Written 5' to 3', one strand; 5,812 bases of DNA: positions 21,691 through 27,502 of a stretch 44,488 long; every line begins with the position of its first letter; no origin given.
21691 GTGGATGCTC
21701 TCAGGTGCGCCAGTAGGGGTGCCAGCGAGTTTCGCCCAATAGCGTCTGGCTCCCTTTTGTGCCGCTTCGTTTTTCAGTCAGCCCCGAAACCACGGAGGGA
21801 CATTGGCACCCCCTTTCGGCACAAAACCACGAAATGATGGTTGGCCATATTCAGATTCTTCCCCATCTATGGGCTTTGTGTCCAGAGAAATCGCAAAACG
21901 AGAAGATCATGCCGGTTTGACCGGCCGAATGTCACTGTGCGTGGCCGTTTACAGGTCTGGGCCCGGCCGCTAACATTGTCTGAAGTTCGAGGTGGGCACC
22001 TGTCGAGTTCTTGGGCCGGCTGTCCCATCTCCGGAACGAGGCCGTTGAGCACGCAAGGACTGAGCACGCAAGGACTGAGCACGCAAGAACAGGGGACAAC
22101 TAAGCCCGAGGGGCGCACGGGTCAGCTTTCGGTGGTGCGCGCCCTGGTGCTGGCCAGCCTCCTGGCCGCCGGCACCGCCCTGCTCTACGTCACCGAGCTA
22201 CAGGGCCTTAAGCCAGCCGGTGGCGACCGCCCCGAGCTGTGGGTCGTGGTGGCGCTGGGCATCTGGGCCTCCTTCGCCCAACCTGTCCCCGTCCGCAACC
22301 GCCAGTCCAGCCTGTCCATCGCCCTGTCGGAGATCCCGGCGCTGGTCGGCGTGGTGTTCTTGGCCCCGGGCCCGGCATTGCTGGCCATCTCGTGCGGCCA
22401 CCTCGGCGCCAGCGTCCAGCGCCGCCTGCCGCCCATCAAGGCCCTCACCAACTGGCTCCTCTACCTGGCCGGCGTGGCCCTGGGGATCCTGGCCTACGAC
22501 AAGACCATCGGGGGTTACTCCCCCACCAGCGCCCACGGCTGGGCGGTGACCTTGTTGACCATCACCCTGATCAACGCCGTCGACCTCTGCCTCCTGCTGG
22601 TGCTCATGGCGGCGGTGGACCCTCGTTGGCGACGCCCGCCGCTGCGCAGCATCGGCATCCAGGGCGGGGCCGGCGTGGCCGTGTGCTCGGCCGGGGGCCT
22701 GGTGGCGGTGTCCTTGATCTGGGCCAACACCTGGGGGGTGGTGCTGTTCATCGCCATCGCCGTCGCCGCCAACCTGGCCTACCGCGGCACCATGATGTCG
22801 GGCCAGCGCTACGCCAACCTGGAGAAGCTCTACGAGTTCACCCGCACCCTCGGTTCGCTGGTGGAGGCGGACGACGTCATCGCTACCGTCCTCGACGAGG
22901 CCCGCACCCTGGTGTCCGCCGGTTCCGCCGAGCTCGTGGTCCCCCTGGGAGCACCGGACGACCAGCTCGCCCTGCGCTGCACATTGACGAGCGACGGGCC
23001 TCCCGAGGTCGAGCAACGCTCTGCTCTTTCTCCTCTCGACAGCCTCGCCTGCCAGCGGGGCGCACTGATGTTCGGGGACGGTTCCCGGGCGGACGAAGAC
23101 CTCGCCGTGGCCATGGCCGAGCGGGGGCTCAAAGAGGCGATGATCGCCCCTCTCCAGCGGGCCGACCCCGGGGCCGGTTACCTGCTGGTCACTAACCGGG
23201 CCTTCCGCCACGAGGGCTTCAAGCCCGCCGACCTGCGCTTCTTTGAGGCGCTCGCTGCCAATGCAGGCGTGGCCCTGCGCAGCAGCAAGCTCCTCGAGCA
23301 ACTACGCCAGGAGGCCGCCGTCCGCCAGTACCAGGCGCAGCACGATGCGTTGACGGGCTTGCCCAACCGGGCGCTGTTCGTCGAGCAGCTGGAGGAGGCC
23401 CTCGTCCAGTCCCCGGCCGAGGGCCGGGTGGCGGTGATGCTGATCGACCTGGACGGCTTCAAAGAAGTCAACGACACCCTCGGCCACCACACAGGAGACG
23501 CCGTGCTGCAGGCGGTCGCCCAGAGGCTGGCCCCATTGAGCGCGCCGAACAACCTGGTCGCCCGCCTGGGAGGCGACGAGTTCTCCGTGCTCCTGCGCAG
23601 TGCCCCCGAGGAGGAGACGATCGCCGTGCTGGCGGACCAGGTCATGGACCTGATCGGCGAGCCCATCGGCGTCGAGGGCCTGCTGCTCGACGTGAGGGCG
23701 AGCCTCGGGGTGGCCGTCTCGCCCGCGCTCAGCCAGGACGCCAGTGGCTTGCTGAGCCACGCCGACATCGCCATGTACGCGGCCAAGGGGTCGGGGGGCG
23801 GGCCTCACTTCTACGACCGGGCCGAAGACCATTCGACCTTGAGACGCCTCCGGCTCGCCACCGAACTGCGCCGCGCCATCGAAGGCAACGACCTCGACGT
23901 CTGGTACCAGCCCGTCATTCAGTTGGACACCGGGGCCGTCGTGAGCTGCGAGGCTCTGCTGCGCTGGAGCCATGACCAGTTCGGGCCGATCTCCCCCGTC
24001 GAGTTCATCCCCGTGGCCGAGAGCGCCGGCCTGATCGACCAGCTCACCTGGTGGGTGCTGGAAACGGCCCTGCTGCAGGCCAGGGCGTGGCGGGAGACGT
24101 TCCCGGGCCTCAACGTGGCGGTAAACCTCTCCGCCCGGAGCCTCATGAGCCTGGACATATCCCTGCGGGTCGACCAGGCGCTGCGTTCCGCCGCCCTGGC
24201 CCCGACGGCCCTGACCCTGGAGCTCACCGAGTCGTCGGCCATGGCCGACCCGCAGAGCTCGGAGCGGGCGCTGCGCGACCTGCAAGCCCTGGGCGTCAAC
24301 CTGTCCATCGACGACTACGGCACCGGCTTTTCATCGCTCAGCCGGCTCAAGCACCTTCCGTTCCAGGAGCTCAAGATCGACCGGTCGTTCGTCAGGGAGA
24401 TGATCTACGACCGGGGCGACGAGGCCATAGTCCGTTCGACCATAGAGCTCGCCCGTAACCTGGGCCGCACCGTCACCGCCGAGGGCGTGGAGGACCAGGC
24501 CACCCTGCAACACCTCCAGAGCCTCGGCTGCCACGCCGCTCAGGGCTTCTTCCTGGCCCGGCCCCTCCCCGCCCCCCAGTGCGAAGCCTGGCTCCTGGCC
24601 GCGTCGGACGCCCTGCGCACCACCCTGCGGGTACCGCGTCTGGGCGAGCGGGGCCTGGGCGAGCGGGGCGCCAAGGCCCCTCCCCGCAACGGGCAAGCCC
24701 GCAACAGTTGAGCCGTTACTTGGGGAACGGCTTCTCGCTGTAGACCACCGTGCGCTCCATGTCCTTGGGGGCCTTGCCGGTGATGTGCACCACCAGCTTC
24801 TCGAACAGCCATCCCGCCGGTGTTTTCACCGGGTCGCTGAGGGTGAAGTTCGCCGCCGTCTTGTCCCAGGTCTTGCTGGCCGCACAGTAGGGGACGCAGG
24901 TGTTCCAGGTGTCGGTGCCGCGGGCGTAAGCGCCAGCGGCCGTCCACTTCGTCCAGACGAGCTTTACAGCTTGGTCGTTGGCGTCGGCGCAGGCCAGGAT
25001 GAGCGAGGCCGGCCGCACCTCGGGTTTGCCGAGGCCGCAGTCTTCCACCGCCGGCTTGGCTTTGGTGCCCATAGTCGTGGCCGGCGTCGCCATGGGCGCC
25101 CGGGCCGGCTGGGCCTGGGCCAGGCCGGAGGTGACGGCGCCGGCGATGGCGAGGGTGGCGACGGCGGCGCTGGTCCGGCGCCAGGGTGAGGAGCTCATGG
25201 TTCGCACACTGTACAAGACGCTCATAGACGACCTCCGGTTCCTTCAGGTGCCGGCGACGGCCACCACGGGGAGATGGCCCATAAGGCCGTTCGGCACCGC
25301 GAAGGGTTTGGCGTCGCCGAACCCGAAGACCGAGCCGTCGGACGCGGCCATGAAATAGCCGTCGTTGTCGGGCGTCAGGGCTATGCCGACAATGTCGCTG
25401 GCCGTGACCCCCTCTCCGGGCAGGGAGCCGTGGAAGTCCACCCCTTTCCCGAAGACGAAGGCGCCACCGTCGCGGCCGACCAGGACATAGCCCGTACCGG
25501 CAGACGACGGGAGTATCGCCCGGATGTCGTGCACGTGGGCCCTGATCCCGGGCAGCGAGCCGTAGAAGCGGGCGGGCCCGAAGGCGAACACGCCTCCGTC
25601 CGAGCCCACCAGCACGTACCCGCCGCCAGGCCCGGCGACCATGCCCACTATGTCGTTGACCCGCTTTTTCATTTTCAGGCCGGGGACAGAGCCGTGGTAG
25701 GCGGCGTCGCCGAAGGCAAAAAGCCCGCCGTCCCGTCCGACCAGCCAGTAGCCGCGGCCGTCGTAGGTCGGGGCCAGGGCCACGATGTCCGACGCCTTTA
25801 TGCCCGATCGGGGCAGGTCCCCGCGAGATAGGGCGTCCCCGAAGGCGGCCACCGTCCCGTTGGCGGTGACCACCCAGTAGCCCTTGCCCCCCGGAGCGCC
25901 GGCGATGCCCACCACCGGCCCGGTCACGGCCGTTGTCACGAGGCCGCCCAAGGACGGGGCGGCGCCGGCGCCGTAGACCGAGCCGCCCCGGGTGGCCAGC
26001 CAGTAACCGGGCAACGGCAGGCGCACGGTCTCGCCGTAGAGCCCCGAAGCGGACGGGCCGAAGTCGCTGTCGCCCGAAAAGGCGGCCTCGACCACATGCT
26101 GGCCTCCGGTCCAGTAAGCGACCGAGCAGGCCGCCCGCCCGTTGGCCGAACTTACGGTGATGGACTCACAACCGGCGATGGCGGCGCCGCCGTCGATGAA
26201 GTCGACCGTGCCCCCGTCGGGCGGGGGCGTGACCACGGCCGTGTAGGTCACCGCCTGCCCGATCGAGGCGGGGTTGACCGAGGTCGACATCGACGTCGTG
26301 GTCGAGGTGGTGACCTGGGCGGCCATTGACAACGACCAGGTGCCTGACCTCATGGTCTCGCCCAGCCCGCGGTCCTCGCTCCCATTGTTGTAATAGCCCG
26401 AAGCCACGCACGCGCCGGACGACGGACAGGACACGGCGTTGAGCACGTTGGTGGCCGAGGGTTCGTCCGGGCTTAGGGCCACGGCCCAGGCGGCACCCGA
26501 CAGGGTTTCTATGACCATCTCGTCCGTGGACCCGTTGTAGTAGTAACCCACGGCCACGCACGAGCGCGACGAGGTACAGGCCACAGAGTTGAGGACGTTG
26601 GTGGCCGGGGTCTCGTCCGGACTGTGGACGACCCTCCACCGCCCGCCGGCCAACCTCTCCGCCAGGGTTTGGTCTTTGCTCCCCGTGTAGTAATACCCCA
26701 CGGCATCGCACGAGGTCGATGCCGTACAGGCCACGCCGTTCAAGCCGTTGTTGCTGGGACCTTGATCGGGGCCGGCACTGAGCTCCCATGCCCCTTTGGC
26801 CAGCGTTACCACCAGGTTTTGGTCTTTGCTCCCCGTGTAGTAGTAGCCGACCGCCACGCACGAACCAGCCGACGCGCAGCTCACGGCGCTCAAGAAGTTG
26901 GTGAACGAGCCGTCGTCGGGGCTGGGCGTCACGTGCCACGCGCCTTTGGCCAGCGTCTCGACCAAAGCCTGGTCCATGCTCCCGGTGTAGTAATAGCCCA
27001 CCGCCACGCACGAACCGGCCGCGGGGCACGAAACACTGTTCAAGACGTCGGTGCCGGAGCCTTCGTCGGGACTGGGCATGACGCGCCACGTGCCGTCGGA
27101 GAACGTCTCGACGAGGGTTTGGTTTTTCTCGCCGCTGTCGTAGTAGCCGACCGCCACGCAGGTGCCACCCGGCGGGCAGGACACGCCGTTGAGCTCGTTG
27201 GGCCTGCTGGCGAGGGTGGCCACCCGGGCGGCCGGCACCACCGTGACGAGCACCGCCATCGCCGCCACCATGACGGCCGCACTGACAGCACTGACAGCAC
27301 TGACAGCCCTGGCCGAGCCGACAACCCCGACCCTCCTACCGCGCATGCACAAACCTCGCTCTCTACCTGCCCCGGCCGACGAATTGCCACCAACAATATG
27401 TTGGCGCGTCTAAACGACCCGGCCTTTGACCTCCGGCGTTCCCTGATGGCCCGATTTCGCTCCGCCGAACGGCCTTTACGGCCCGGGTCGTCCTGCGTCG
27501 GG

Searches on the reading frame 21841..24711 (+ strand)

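Call 6: search_protein_families(library=pfam, proteins=[window:21841-24711:+])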
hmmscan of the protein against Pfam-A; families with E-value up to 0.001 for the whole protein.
window:21841-24711:+ (956 aa): 3 families
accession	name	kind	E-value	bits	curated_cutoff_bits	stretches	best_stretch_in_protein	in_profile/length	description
PF00563.25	EAL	-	1.9e-72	243.9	31.3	1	675-908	3-236/236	EAL domain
PF00990.26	GGDEF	-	7.9e-42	143.2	23.8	1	499-652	1-158/161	Diguanylate cyclase, GGDEF domain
PF13185.12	GAF_2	-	0.00056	20.6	28.6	1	344-479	5-135/136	GAF domain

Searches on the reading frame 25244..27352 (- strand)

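Call 6: search_protein_families(library=pfam, proteins=[window:25244-27352:-])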
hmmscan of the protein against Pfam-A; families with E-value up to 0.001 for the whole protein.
window:25244-27352:- (702 aa): 1 family
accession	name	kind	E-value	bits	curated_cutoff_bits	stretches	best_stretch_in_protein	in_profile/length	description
PF16640.11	Big_3_5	-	5.4e-14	53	35.5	1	357-438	3-82/88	Bacterial Ig-like domain (group 3)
